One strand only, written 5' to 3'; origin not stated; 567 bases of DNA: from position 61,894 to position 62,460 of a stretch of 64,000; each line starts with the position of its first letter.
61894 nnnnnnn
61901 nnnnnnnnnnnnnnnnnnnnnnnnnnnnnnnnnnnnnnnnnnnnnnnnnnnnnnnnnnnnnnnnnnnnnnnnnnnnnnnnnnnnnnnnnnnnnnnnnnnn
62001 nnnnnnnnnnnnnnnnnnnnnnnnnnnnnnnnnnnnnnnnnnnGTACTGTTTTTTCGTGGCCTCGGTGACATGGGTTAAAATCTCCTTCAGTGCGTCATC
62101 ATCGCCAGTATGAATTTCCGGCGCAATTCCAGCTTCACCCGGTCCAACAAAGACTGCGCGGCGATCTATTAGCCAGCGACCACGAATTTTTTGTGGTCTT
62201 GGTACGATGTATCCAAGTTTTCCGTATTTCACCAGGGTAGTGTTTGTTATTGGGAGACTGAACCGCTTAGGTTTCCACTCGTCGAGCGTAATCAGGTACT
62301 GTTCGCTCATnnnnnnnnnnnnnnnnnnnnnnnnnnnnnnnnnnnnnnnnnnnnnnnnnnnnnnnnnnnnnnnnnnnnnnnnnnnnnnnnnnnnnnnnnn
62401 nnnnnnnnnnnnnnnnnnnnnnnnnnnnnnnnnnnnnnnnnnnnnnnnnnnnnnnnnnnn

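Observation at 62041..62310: Excisionase with a long C-terminal tail overlapping the int start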

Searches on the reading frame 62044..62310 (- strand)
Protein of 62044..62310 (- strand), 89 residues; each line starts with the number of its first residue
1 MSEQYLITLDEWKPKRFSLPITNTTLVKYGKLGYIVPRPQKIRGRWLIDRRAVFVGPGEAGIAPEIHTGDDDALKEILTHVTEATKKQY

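Call 5: search_protein_families(proteins=[window:62044-62310:-], library=phrogs)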
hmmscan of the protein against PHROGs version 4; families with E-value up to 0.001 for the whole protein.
window:62044-62310:- (89 aa): 1 family
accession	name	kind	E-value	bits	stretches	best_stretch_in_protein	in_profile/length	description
phrog_629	-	integration and excision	4.6e-26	91.7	1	4-85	2-81/82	excisionase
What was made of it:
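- On Lambda-type excisionase (Pfam Exc PF07825 / PHROG 629): PHROG 629 at E 4.6e-26, residues 4-85 (call 5).
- PHROG 629 excisionase, E 4.6e-26, over residues 4-85 (call 5).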

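Call 6: search_protein_families(proteins=[window:62044-62310:-], library=ncbifam)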
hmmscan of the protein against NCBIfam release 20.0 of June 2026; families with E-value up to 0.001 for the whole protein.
window:62044-62310:- (89 aa): 0 families

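Call 7: search_solved_structures(query=window:62044-62310:-, max_evalue=10, show_alignments=3)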
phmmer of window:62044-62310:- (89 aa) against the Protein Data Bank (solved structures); distinct sequences matched with E-value up to 10: 10.
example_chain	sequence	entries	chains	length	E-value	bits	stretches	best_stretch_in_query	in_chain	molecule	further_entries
3b0j_A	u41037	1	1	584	0.088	16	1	7-53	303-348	Nitrite reductase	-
3b0l_A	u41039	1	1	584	0.16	15.2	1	7-53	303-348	Nitrite reductase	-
3b0m_A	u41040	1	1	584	0.18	15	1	7-53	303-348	Nitrite reductase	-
1xhc_A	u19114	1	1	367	0.22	14.7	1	9-59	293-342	NADH oxidase /nitrite reductase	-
3vlx_A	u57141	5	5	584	0.27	14.4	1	7-53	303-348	Nitrite reductase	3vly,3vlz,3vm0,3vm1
3b0n_A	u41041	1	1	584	0.27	14.4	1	7-53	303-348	Nitrite reductase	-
3b0g_A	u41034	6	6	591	0.28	14.4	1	7-53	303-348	Nitrite reductase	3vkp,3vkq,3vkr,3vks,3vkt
5b02_A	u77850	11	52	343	0.85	12.8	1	37-83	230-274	MoeN5,DNA-binding protein 7d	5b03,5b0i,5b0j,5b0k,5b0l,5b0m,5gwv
3b0h_A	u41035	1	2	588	1.1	12.5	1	7-53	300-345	Nitrite reductase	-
6z35_A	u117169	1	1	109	1.5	12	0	67-87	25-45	Maquette 2-1ip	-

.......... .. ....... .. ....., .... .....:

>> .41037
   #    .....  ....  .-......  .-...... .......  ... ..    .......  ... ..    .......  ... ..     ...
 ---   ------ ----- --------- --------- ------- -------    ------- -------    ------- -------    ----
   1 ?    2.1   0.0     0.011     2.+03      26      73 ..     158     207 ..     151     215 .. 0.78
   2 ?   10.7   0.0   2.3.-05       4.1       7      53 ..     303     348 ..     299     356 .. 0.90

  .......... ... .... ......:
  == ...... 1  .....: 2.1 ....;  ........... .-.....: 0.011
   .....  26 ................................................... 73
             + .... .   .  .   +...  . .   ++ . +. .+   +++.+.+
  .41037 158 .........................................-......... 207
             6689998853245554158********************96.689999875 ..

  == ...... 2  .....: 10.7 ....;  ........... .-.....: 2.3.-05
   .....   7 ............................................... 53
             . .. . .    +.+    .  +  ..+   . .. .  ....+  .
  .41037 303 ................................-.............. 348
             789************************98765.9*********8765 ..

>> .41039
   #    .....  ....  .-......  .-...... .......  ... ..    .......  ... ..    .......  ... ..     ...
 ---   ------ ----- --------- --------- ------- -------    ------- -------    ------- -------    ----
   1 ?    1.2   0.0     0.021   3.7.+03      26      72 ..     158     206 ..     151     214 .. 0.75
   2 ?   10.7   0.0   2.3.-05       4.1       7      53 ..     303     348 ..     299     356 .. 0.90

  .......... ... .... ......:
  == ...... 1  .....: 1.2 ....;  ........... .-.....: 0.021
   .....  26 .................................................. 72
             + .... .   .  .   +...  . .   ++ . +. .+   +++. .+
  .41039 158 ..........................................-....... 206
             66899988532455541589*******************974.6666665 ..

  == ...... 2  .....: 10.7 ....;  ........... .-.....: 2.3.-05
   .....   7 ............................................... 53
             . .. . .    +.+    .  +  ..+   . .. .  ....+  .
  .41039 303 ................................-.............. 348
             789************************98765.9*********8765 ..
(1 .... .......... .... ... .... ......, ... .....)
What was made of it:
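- Tried and rejected: phmmer of the protein against PDB sequences gave only chance hits (nitrite reductase, E about 0.1) and missed lambda Xis (call 7).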

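Call 8: profile_search(protein=window:62044-62310:-)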
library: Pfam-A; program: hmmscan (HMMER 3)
A. the first sequence (89 residues): domains with independent E <= 10: 1; with E <= 0.001: 1
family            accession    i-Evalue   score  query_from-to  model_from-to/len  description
Exc               PF07825.17    9.1e-05    22.8       7-58          3-54/77  Excisionase-like protein
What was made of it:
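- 62146..62295 (-): Codons 6-55: winged-helix DNA-binding domain (E6-8, H9-16, H23-31, wing E40-42/E45-49). Pfam Exc covers residues 7-58 (call 8).
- On Lambda-type excisionase (Pfam Exc PF07825 / PHROG 629): Pfam Exc at E 9.1e-5, residues 7-58 (call 8).
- Checked: PHROG 629 matches at E 4.6e-26 (call 5) and Pfam Exc at E 9e-5 (call 8).
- Pfam Exc PF07825, residues 7-58, E 9e-5 (call 8).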

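Call 14: find_homologous_proteins(query=window:62044-62310:-, max_evalue=0.001)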
Query window:62044-62310:- (89 aa): 26 proteins with E <= 0.001 among 27 candidates.
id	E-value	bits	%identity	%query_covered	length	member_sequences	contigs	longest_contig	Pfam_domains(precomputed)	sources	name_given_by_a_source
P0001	2.5e-53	195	100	100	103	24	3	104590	-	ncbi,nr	ncbi:excisionase [Escherichia coli STEC_EH250]|nr:excisionase [Escherichia coli STEC_EH250] EHW37477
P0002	2.0e-51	189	97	100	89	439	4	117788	-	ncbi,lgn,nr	ncbi:excisionase [Escherichia coli]|nr:excisionase [Escherichia coli] EGJ4352175.1 excisionase [Esch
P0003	1.2e-49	183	95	98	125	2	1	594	PF07825.18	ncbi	-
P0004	5.8e-47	175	98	91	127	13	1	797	-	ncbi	-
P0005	1.2e-44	168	86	98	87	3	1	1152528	-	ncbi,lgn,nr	ncbi:excisionase [Salmonella enterica]|nr:excisionase [Salmonella enterica]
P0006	2.8e-39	150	82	100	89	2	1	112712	-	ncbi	-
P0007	2.6e-36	141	74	98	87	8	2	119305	-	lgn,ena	-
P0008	3.7e-36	140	79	100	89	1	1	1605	-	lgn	-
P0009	8.2e-36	139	78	90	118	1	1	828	-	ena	-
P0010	8.6e-36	139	98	73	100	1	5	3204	-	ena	-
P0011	1.8e-34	135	72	98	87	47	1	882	-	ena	-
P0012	7.4e-34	133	69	98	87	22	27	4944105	-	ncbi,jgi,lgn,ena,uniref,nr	ncbi:TPA: excisionase [Enterobacter cloacae]|uniref:excisionase n=1 Tax=Enterobacter cloacae complex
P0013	1.0e-31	126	82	88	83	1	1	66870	PF07825.18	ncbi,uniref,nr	ncbi:excisionase [Escherichia coli]|uniref:excisionase n=1 Tax=Escherichia coli TaxID=562 RepID=UPI0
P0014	6.2e-29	117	100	62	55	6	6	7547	-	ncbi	ncbi:hypothetical protein MMT14_27335, partial [Escherichia coli]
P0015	1.9e-28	116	96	63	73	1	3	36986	-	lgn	-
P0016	7.0e-27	111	62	98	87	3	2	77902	-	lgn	-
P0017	6.7e-25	104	59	98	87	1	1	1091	-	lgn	-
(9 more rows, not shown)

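Call 24: search_protein_representatives(protein=window:62044-62310:-)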
Query: 89 residues. Proteins with E-value up to 0.001 (for the whole library): 23; up to 1e-10: 10; up to 1e-30: 2. The best 23 are listed.
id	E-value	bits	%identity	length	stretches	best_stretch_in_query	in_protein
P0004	1.9e-47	174.9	96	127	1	8-89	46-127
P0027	2.1e-43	161.9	89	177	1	1-83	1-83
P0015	6.0e-29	115.7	96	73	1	1-56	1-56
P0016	2.2e-27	110.7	62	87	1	1-87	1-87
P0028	1.7e-26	107.8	61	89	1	1-87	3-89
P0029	1.9e-21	91.7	90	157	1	38-87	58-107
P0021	9.7e-20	86.3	95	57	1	1-44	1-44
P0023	3.1e-18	81.5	87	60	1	43-89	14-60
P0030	1.7e-14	69.5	64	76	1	33-87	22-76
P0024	2.5e-13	65.8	90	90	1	49-87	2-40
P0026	5.4e-09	51.9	82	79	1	54-87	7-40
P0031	4.6e-08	48.9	29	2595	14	47-81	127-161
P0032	3.1e-07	46.3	65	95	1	1-43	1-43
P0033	2.1e-06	43.6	45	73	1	8-64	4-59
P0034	1.1e-05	41.3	34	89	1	6-81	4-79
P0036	8.3e-05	38.5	43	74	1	7-55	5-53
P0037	1.8e-04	37.4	43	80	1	8-78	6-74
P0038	1.9e-04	37.4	41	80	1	6-79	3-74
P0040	3.3e-04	36.6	39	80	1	7-62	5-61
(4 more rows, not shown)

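Call 30: find_related_loci(query=A1, collection=viral_contigs, flank=2500)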
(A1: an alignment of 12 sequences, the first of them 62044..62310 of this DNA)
Query A1 (89 aa) in viral_contigs; peptide patterns used: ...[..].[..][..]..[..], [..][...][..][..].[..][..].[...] (x = any residue, [..] = any of these).
208 stretches matched a pattern; 171 encode a relative of the query (tblastn E <= 1e-3); the best 80 are kept; 80 distinct loci.
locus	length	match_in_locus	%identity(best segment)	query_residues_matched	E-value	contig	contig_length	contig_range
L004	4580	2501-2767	100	1-89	2e-58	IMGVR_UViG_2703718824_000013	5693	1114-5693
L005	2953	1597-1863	100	1-89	1e-58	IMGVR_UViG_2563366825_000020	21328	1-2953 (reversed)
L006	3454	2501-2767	100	1-89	2e-58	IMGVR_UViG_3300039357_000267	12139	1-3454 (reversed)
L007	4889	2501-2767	100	1-89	2e-58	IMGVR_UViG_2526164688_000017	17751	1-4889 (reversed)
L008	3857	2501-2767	100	1-89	7e-58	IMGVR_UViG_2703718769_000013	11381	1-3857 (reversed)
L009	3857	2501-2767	100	1-89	7e-58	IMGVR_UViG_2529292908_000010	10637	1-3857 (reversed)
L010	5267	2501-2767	100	1-89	7e-58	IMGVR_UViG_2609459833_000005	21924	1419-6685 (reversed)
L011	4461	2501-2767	98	1-89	2e-57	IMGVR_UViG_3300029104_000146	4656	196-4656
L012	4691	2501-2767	98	1-89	4e-57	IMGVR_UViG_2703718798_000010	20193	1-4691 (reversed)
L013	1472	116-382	98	1-89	1e-58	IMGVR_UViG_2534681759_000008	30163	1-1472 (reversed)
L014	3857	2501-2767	98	1-89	1e-56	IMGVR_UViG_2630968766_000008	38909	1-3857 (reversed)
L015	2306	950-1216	98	1-89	5e-57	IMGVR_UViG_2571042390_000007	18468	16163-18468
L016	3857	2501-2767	98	1-89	1e-56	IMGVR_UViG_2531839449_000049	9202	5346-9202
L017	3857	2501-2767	98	1-89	1e-56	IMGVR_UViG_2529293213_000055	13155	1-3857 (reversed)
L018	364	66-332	98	1-89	3e-63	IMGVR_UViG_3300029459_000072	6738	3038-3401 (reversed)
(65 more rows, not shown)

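Call 32: find_encoding_contigs(protein=P0012, flank=2500, max_places=1)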
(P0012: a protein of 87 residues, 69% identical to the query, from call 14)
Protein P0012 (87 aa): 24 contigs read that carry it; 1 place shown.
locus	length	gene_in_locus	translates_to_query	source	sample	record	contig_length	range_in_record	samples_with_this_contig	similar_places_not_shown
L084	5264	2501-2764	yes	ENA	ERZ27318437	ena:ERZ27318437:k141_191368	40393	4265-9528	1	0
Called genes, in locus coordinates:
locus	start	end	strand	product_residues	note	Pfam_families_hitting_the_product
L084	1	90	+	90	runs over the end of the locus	-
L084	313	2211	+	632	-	PF27430:YdfE_N, PF27432:YdfE_C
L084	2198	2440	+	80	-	PF13269:DUF4060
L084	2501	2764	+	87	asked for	-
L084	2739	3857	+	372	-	PF09003:Arm-DNA-bind_1, PF00589:Phage_integrase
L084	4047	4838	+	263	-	PF00528:BPD_transp_1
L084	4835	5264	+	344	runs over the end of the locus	PF02030:Lipoprotein_8, PF01547:SBP_bac_1, PF13416:SBP_bac_8, PF13531:SBP_bac_11, PF13343:SBP_bac_6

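Call 33: find_encoding_contigs(protein=P0016, flank=2500, max_places=1)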
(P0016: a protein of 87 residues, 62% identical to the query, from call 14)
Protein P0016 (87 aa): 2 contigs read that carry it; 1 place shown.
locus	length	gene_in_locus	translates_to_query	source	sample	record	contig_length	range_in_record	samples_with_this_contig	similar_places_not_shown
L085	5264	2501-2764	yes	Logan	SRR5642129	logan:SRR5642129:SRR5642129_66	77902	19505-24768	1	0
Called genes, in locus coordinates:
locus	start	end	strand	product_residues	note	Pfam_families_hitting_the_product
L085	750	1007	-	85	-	-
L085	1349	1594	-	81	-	PF10076:Phage_Mu_Gp48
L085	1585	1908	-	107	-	PF26079:Baseplate_J_C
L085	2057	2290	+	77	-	-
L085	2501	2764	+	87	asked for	-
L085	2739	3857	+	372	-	PF09003:Arm-DNA-bind_1, PF00589:Phage_integrase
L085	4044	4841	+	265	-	PF00528:BPD_transp_1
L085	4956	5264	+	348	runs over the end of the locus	PF02030:Lipoprotein_8, PF01547:SBP_bac_1, PF13416:SBP_bac_8, PF13531:SBP_bac_11, PF13343:SBP_bac_6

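Call 34: find_encoding_contigs(protein=P0028, flank=2500, max_places=1)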
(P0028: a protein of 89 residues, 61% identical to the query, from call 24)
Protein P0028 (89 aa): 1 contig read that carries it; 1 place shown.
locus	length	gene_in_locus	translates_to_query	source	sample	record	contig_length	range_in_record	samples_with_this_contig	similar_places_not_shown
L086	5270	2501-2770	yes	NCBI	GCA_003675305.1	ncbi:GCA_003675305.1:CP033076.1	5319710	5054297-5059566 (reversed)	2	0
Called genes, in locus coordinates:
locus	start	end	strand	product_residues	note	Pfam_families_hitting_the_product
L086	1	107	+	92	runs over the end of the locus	-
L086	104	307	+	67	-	-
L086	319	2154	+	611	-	PF27430:YdfE_N, PF27432:YdfE_C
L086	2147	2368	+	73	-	-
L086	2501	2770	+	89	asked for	-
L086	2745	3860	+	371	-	PF09003:Arm-DNA-bind_1, PF00589:Phage_integrase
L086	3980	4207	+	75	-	-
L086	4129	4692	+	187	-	PF02498:Bro-N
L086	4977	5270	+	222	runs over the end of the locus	PF00702:Hydrolase, PF12710:HAD (weak), PF13419:HAD_2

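Call 35: find_encoding_contigs(protein=P0013, flank=2500, max_places=1)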
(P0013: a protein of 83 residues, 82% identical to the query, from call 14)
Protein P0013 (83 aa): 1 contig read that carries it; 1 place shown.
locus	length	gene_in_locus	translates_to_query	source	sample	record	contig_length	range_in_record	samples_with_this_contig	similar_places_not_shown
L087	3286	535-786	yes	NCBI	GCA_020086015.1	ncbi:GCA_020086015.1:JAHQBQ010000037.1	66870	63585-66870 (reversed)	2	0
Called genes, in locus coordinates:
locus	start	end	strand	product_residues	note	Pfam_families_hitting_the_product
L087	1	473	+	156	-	PF16473:Rv2179c-like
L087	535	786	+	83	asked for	PF07825:Exc (weak)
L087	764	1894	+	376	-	PF09003:Arm-DNA-bind_1, PF00589:Phage_integrase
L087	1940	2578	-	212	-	PF05736:OprF (faint), PF13505:OMP_b-brl, PF03922:OmpW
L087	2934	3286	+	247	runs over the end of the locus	PF06790:UPF0259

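Call 36: predict_structure(alignment_id=A2)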
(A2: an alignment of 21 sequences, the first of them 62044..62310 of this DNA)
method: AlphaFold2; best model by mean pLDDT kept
length: 89 residues; sequences in the alignment: 21
mean_pLDDT: 81.7   pTM: 0.56
mean pLDDT of the five models: 81.7, 81.7, 80.0, 78.2, 71.0
residues with pLDDT >= 90: 39; 70-90: 33; 50-70: 14; < 50: 3
segments of 3 or more residues with pLDDT < 50: none
pLDDT, mean of each block of 10 residues (from residue 1): 81 89 93 92 94 77 68 80 60
secondary structure, 60 per line:
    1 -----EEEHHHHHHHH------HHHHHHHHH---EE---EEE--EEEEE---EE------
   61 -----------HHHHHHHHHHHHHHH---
elements in order: E6-8 H9-16 H23-31 E40-42 E45-49 H72-86
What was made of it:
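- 62146..62295 (-): The AlphaFold2 model has pLDDT 89-94 over residues 11-50 (call 36).
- On Lambda-type excisionase (Pfam Exc PF07825 / PHROG 629): AlphaFold2 pLDDT is 89-94 over the core (call 36).
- AlphaFold2 mean pLDDT 81.7, with beta-alpha-alpha-wing topology plus a C-terminal helix (call 36). The helix reaches pLDDT of about 80 even without Int (call 36).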

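Call 37: find_encoding_contigs(protein=P0037, flank=2500, max_places=1)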
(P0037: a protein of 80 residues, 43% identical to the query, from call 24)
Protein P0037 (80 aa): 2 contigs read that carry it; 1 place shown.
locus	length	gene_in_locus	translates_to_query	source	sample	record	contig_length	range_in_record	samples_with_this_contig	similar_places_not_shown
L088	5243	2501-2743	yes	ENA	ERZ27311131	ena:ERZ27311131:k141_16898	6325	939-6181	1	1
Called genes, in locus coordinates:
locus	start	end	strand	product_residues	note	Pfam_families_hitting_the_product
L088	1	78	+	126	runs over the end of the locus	-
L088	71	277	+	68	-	-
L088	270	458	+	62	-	-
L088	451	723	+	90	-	-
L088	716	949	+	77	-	-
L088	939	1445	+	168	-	-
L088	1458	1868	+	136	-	-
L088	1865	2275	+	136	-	-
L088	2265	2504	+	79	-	-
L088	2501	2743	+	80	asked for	PF07825:Exc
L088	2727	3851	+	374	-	PF09003:Arm-DNA-bind_1, PF00589:Phage_integrase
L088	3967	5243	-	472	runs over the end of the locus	?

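Call 38: find_encoding_contigs(protein=P0034, flank=2500, max_places=1)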
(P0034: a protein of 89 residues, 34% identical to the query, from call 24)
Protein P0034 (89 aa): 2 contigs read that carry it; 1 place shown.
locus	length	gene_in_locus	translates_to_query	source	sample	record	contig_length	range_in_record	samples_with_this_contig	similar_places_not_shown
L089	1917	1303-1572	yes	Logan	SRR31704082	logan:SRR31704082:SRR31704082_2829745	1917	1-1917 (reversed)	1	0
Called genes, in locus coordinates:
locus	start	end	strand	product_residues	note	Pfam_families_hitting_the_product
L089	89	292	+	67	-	-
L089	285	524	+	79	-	-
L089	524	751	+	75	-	-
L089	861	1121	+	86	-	PF12844:HTH_19, PF13560:HTH_31, PF01381:HTH_3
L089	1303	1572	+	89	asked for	PF07825:Exc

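Call 39: find_encoding_contigs(protein=P0017, flank=2500, max_places=1)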
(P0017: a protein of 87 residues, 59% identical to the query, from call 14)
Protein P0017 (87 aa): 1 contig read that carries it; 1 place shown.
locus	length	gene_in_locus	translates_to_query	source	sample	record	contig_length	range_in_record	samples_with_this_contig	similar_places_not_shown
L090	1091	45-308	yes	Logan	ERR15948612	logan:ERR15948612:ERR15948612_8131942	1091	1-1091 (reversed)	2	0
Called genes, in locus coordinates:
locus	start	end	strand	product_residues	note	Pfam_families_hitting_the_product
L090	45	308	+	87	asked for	-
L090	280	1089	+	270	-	?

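Call 42: fold_search(model_id=the predicted structure, library=pdb)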
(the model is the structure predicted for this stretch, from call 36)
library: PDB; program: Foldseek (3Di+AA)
matches with E <= 10: 22; with E <= 0.001: 0
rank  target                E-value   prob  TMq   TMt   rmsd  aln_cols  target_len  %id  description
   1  2og0_A                1.9e-02  1.00  0.49  0.79   1.8        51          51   29  Crystal Structure of the Lambda Xis-DNA complex (released 2007-03-13)
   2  1rh6_B                2.0e-02  1.00  0.48  0.75   2.1        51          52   29  Bacteriophage Lambda Excisionase (Xis)-DNA Complex (released 2004-06-29)
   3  1pm6_MODEL_1_A        4.4e-02  0.98  0.49  0.59   9.6        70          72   24  Solution Structure of Full-Length Excisionase (Xis) from Bacteriophage HK022 (released 2003-12-30)
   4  2ief_C                4.7e-02  1.00  0.48  0.76   1.9        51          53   29  Structure of the cooperative Excisionase (Xis)-DNA complex reveals a micronucleoprotein filament (released 2007-02-06)
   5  2ief_B                6.5e-02  1.00  0.49  0.76   1.8        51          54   29  Structure of the cooperative Excisionase (Xis)-DNA complex reveals a micronucleoprotein filament (released 2007-02-06)
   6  1lx8_MODEL_1_A        4.9e-01  0.93  0.48  0.72   2.0        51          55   29  Regulation of directionality in bacteriophage lambda site-specific recombination: structure of the Xis protein (released 2003-06-10)
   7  3l7w                  2.9e+00  0.05  0.20  0.17  11.4        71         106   18  The Crystal Structure of smu.1704 from Streptococcus mutans UA159 (released 2010-12-08)
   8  2y75_D                5.2e+00  0.06  0.27  0.20   9.1       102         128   12  The Structure of CymR (YrzC) the Global Cysteine Regulator of B. subtilis (released 2011-08-03)
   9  4hqe_A                5.2e+00  0.04  0.27  0.24  11.5        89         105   16  The crystal structure of QsrR-DNA complex (released 2013-03-06)
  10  2y75_B                6.3e+00  0.06  0.27  0.21   7.5        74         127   12  The Structure of CymR (YrzC) the Global Cysteine Regulator of B. subtilis (released 2011-08-03)
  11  3t8t                  6.3e+00  0.04  0.30  0.24   8.8        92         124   15  Crystal structure of Staphylococcus aureus CymR oxidized form (released 2012-05-16)
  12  5zi8_A                6.3e+00  0.03  0.26  0.24  11.0        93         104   15  Crystal structure of the PadR-family transcriptional regulator Rv3488 of Mycobacterium tuberculosis H37Rv in complex w (released 2018-10-17)
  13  5vw1_B                6.7e+00  0.04  0.28  0.29  10.8        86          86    9  Crystal structure of SpyCas9-sgRNA-AcrIIA4 ternary complex (released 2017-06-28)
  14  5zi8_B                6.7e+00  0.04  0.22  0.20  10.4        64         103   19  Crystal structure of the PadR-family transcriptional regulator Rv3488 of Mycobacterium tuberculosis H37Rv in complex w (released 2018-10-17)
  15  7wh4_A                6.7e+00  0.03  0.20  0.17  12.1        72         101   15  Crystal structure of the PadR-family transcriptional regulator Rv3488 of Mycobacterium tuberculosis H37Rv in complex w (released 2022-02-09)
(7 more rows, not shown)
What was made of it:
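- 62146..62295 (-): Foldseek puts lambda and HK022 Xis structures first, with TM 0.72-0.79 and rmsd 1.8-2.1 A (call 42).
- On Lambda-type excisionase (Pfam Exc PF07825 / PHROG 629): The six best Foldseek hits are lambda or HK022 Xis, with probability 0.93-1.0 (call 42).
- Closest known: Phage lambda / HK022 Xis. Same: The same winged-helix fold is predicted (TM 0.72-0.79 normalised to the target, rmsd about 1.9 A, call 42).
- The top six Foldseek PDB hits are all lambda or HK022 Xis (call 42).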
